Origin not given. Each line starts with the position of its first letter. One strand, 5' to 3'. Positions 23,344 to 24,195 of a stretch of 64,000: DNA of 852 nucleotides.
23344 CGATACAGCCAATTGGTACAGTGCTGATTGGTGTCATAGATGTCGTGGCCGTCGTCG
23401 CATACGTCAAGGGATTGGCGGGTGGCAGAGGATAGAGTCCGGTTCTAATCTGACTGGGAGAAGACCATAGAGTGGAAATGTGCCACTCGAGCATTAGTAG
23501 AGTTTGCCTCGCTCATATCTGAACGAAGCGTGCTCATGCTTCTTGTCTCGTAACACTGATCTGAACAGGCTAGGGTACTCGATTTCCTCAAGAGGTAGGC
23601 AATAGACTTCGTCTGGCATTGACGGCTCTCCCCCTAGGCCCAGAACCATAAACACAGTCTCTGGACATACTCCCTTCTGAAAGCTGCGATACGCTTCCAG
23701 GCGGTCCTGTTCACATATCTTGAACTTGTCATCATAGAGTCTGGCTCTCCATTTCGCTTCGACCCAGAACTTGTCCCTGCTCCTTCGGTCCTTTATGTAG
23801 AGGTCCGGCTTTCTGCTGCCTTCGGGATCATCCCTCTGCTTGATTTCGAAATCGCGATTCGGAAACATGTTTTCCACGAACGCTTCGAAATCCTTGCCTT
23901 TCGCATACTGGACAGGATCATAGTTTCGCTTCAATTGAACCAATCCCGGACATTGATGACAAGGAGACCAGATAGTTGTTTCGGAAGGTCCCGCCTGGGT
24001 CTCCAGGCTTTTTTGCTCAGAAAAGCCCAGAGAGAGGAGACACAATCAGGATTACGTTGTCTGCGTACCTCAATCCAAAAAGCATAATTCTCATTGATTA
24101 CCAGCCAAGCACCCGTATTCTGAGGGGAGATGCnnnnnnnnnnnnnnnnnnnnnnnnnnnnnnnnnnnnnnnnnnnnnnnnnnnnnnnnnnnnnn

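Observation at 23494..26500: Cargo module of the integrated element: two divergently transcribed PD-(D/E)xK nuclease-like proteins plus a 442-aa zinc-ribbon protein (candidate defence or restriction-like system)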

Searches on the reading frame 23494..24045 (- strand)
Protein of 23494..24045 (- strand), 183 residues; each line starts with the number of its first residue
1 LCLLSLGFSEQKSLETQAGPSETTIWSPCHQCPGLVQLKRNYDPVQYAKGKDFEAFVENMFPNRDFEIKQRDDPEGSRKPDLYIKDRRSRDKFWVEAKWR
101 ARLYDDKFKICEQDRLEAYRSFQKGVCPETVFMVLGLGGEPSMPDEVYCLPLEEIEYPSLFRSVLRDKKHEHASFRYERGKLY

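Call 5: search_protein_families(library=pfam, proteins=[window:23494-24045:-], max_evalue=1)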
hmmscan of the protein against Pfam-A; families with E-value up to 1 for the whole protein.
window:23494-24045:- (183 aa): 1 family
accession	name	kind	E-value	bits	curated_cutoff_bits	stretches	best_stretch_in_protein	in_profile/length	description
PF04471.18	Mrr_cat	-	0.078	13.5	21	1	49-100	5-57/115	Restriction endonuclease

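Call 6: search_protein_families(library=padloc, proteins=[window:23494-24045:-], max_evalue=1)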
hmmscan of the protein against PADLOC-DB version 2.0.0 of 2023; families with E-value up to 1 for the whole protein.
window:23494-24045:- (183 aa): 0 families

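Call 7: search_protein_families(library=ncbifam, proteins=[window:23494-24045:-], max_evalue=1)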
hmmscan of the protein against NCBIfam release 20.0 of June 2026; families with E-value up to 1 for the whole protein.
window:23494-24045:- (183 aa): 0 families

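Call 10: search_protein_families(library=phrogs, proteins=[window:23494-24045:-], max_evalue=1)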
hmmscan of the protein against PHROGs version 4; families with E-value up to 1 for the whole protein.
window:23494-24045:- (183 aa): 1 family
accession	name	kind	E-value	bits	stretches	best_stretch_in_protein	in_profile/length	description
phrog_244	-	DNA, RNA and nucleotide metabolism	0.14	13.5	1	48-102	10-61/186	RusA-like Holliday junction resolvase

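Call 11: search_solved_structures(query=window:23494-24045:-, max_evalue=10)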
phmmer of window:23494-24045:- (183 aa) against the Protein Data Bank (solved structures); distinct sequences matched with E-value up to 10: 0.

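Call 16: find_homologous_proteins(query=window:23494-24045:-, max_evalue=0.01)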
Query window:23494-24045:- (183 aa): 11 proteins with E <= 0.01 among 28 candidates.
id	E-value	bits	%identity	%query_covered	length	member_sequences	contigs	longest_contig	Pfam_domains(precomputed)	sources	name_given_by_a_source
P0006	1.9e-94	333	100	80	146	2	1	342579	-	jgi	-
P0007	2.9e-75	271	79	80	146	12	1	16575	-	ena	-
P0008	5.2e-71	257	76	80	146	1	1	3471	-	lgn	-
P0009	2.5e-69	251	74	79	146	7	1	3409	-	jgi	jgi:hypothetical protein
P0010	1.2e-68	249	72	81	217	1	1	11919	-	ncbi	-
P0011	7.9e-59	217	65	79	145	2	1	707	-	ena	-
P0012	1.4e-58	216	68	76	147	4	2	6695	-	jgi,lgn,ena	-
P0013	2.3e-58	216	67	76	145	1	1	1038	-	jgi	jgi:hypothetical protein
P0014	1.3e-57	213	65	76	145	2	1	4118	-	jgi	jgi:hypothetical protein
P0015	4.8e-49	185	60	77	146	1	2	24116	-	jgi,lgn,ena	-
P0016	2.2e-48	183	56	76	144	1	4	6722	-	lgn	-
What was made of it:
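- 23494..23934 (-): Gene A: 146-aa minimal Mrr-like PD-(D/E)xK candidate. Invariant residues are E17, P43-D44 and E59-A-K61. It has no extra domain. Homologues 144-147 aa (call 16).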

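Call 20: find_encoding_contigs(protein=P0007, flank=10000, max_places=4)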
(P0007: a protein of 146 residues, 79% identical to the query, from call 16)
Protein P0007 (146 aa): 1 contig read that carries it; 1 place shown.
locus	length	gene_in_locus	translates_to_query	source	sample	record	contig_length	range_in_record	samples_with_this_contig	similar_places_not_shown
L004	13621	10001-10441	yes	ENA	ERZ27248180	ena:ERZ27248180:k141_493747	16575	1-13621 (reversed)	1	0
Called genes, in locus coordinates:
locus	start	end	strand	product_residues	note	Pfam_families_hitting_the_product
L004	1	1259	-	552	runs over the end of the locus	-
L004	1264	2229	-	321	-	PF09617:Cas_GSU0053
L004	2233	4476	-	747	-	-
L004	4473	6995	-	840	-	PF00270:DEAD (weak), PF00271:Helicase_C, PF22590:Cas3-like_C_2, PF18019:Cas3_HD (weak)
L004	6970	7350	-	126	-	-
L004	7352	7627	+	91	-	-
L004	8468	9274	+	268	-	-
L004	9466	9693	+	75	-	-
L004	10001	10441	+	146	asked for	-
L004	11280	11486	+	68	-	-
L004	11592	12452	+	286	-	PF00589:Phage_integrase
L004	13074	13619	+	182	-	?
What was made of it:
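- type I CRISPR-Cas plus integrase (L004, call 20);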

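Call 21: find_encoding_contigs(protein=P0015, flank=10000, max_places=4)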
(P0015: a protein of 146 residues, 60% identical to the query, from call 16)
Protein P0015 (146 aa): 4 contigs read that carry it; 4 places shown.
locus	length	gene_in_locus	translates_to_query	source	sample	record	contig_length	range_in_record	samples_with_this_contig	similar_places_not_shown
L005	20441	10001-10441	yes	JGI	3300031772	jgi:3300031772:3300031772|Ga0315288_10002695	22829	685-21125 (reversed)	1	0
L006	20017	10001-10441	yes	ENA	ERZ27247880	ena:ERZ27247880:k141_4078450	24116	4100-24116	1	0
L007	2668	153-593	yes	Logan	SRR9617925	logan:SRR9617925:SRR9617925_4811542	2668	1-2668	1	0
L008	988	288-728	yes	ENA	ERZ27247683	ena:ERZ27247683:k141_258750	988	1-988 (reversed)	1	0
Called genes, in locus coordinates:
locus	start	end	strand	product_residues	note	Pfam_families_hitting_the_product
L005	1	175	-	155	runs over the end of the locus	PF10706:Aminoglyc_resit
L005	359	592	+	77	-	-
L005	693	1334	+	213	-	-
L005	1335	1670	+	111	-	-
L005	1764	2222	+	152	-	-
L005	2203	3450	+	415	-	-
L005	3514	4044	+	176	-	-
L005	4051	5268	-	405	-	-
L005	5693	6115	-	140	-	-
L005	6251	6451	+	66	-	-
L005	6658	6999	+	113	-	-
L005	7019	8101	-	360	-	PF00589:Phage_integrase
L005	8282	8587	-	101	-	-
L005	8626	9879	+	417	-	PF04471:Mrr_cat, PF22722:NA-iREase1 (weak)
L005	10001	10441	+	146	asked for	-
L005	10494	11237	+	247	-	PF18728:HEPN_AbiV (weak)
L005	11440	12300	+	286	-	-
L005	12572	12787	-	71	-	-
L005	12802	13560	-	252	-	-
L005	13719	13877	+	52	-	-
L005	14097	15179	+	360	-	-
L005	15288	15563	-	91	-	-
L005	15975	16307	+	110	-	-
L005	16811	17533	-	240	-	PF00091:Tubulin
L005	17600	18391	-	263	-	-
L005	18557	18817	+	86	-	-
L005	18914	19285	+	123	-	-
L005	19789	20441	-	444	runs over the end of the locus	?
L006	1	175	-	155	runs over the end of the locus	PF10706:Aminoglyc_resit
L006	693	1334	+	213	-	-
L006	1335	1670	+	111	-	-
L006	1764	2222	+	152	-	-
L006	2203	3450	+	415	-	-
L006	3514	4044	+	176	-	-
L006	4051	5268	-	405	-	-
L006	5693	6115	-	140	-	-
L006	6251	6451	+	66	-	-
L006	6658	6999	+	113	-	-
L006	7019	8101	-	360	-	PF00589:Phage_integrase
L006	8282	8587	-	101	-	-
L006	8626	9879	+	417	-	PF04471:Mrr_cat, PF22722:NA-iREase1 (weak)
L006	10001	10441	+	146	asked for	-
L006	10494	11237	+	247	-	PF18728:HEPN_AbiV (weak)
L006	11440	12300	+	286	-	-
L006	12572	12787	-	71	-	-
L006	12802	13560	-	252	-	-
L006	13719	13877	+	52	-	-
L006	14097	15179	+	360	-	-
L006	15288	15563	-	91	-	-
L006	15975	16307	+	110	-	-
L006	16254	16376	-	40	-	-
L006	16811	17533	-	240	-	PF00091:Tubulin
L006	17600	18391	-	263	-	-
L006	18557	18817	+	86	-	-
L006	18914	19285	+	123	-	-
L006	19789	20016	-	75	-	?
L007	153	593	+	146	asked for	-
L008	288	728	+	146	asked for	-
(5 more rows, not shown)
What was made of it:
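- The closest A relatives (79% and 60% identity) have other neighbours (calls 20, 21). Inactive restriction-endonuclease-fold domains are known, for example the Pfam family NA-iREase1, which was seen in neighbouring proteins (call 21).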

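Call 22: find_encoding_contigs(protein=P0010, flank=10000, max_places=4)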
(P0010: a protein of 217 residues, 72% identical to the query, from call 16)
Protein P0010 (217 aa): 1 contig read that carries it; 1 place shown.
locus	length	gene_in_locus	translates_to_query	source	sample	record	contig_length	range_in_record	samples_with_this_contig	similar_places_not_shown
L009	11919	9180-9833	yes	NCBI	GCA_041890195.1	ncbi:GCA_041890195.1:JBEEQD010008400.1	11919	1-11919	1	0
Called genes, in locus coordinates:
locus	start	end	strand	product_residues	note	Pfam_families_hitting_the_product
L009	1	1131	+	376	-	?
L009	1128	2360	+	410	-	PF01420:Methylase_S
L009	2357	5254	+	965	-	PF04313:HSDR_N, PF00270:DEAD (weak), PF04851:ResIII, PF18766:SWI2_SNF2, PF22679:T1R_D3-like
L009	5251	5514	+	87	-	PF01863:YgjP-like, PF10263:SprT-like (weak)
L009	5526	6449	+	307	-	-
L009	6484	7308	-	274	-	-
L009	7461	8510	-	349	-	PF14082:SduA_C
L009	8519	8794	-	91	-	-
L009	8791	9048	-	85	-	-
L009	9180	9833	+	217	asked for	-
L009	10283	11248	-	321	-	PF28530:DUF8426, PF04471:Mrr_cat, PF22722:NA-iREase1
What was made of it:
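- Closest known: Single-gene PD-. Same: A relatives sit next to an SduA_C protein (call 22).
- type I R-M plus SduA_C plus Mrr_cat (L009, call 22);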

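Call 23: find_encoding_contigs(protein=P0012, flank=10000, max_places=4)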
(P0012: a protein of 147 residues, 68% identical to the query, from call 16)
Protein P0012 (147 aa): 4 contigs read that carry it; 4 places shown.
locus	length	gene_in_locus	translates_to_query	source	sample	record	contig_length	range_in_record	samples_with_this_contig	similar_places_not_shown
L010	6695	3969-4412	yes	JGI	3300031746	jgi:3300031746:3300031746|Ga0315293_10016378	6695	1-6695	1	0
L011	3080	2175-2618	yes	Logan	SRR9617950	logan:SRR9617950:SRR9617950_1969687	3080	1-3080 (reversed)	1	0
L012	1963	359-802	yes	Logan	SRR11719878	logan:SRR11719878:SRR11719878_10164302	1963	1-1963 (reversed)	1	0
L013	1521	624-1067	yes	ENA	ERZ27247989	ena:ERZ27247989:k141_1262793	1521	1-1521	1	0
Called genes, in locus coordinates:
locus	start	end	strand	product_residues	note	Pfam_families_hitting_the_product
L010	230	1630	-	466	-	PF00246:Peptidase_M14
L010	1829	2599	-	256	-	-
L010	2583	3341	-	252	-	PF12773:DZR (faint)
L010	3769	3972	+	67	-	-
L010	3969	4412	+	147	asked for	-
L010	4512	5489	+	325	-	PF04055:Radical_SAM (weak), PF20903:SPL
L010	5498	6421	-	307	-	-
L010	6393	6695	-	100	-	?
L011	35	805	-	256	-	-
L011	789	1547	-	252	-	PF12773:DZR (faint)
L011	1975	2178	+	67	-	-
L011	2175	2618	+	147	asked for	-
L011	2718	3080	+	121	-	?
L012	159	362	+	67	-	-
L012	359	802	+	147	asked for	-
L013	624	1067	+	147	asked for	-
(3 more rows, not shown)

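Call 24: find_encoding_contigs(protein=P0016, flank=10000, max_places=4)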
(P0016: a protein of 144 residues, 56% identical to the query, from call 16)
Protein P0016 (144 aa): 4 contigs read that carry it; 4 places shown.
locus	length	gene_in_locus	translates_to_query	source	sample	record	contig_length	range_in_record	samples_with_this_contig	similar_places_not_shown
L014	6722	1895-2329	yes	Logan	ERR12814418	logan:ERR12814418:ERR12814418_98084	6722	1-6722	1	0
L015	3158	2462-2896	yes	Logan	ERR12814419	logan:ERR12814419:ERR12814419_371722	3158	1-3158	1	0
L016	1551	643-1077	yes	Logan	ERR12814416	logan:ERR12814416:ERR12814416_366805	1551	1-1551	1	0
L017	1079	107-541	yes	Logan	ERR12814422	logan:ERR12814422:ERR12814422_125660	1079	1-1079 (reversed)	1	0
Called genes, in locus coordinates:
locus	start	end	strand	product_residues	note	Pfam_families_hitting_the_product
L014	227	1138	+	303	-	PF18899:DUF5655 (weak)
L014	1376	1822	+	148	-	-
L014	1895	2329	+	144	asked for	-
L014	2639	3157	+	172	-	PF09195:Endonuc-BglII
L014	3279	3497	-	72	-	PF07927:HicA_toxin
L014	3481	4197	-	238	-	-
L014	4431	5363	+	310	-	-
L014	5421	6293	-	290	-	PF01555:N6_N4_Mtase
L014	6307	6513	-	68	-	-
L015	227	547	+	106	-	PF18929:DUF5678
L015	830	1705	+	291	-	PF18899:DUF5655 (weak)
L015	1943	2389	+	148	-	-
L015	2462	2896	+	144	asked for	-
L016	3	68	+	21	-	?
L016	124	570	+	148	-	-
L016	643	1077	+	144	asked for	-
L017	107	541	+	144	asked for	-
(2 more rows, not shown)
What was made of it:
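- BglII, HicA and a DNA methylase (L014, call 24). An A relative lies beside a HicA toxin gene (call 24). In some A lineages a small gene overlaps the A start (67 aa in L010-13, call 23) or a 148-aa gene consistently precedes A (L014-16, call 24).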

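Call 30: search_solved_structures(query=A2, max_evalue=10, show_alignments=2)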
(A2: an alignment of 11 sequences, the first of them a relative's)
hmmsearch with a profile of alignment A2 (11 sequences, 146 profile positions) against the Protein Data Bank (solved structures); distinct sequences matched with E-value up to 10: 0.
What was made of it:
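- On PD-(D/E)xK nuclease superfamily: gene A: No PDB sequence hit (calls 11, 30).
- The A profile finds no solved structure at all, Hjc included, at E<=10 (call 30).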

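Call 31: search_protein_families(library=pfam, alignment_id=A2, max_evalue=1)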
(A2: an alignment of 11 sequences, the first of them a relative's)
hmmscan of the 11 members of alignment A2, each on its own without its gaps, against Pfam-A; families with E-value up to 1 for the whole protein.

A. member 1, P0006 (146 aa): 1 family
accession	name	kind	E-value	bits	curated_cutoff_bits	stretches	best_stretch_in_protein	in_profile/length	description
PF04471.18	Mrr_cat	-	0.071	13.7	21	1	12-63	5-57/115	Restriction endonuclease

B. families by the number of members that match (of 11 scanned): 5 families
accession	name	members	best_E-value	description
PF04471.18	Mrr_cat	7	0.0024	Restriction endonuclease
PF16723.11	DUF5065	2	0.18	Domain of unknown function (DUF5065)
PF20472.4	PDDEXK_11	1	0.14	PD-(D/E)XK nuclease superfamily domain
PF08073.18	CHDNT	1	0.22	CHDNT (NUC034) domain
PF21254.3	AGA-YXIM_GBD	1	0.31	Beta-agarase/YXIM esterase-like, galactose-binding domain-like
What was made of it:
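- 23494..23934 (-): 7 of 11 members give weak Mrr_cat hits, best E 0.0024, below the gathering score (call 31).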

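Call 67: find_related_loci(query=A2, collection=genome_contigs, flank=8000)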
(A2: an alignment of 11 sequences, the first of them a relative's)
Query A2 (146 aa) in genome_contigs; peptide patterns used: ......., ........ (x = any residue, [..] = any of these).
44 stretches matched a pattern, but none encodes a relative of the query by tblastn (E <= 1e-3).

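Call 81: search_protein_families(library=pfam, proteins=[L005:7019-8101:-, L005:8282-8587:-, L005:8626-9879:+, L005:10494-11237:+, L005:11440-12300:+, L005:12572-12787:-, L005:12802-13560:-, L005:14097-15179:+, L004:8468-9274:+, L004:11592-12452:+], max_evalue=0.01)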
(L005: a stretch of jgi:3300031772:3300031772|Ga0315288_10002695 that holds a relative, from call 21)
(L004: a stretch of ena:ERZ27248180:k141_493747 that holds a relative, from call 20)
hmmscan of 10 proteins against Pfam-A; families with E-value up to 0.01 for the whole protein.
L005:7019-8101:- (360 aa): 1 family
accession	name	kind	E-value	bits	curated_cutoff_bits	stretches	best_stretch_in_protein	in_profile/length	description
PF00589.27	Phage_integrase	-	1.1e-14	55.1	27.1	1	163-323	25-170/172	Phage integrase family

L005:8282-8587:- (101 aa): 0 families

L005:8626-9879:+ (417 aa): 3 families
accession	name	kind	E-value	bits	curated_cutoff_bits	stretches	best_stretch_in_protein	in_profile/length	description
PF04471.18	Mrr_cat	-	1.8e-15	57.5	21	1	10-121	6-113/115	Restriction endonuclease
PF22722.2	NA-iREase1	-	1.8e-06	28.3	27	1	14-119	2-104/106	NACHT-associated inactive Restriction Endonuclease 1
PF13156.12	Mrr_cat_2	-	0.0011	19.3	22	1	51-121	41-112/127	Restriction endonuclease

L005:10494-11237:+ (247 aa): 1 family
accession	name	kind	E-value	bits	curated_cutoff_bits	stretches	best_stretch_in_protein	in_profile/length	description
PF18728.6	HEPN_AbiV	-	5.3e-06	27.1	27.1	1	42-181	15-133/155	AbiV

L005:11440-12300:+ (286 aa): 0 families

L005:12572-12787:- (71 aa): 0 families

L005:12802-13560:- (252 aa): 1 family
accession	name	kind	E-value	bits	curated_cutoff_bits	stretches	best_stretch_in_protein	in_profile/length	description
PF23451.1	Zn_ribbon_PaaD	-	0.0094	16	27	0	197-214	9-26/53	PaaD zinc beta ribbon domain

L005:14097-15179:+ (360 aa): 0 families

L004:8468-9274:+ (268 aa): 0 families

L004:11592-12452:+ (286 aa): 2 families
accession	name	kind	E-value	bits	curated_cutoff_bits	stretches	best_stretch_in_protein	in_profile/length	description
PF00589.27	Phage_integrase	-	2.7e-16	60.2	27.1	1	113-264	6-168/172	Phage integrase family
PF02899.23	Phage_int_SAM_1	-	0.0099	16.6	22.3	0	56-98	2-44/83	Phage integrase, N-terminal SAM-like domain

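Call 97: search_protein_families(library=padloc, alignment_id=A2, max_evalue=1)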
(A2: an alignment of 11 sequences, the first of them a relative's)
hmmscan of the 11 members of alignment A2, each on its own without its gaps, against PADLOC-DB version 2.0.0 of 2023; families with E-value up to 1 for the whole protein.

A. member 1, P0006 (146 aa): 0 families

B. families by the number of members that match (of 11 scanned): 1 family
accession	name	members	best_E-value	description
PDLC05024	PDC-S47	1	0.061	-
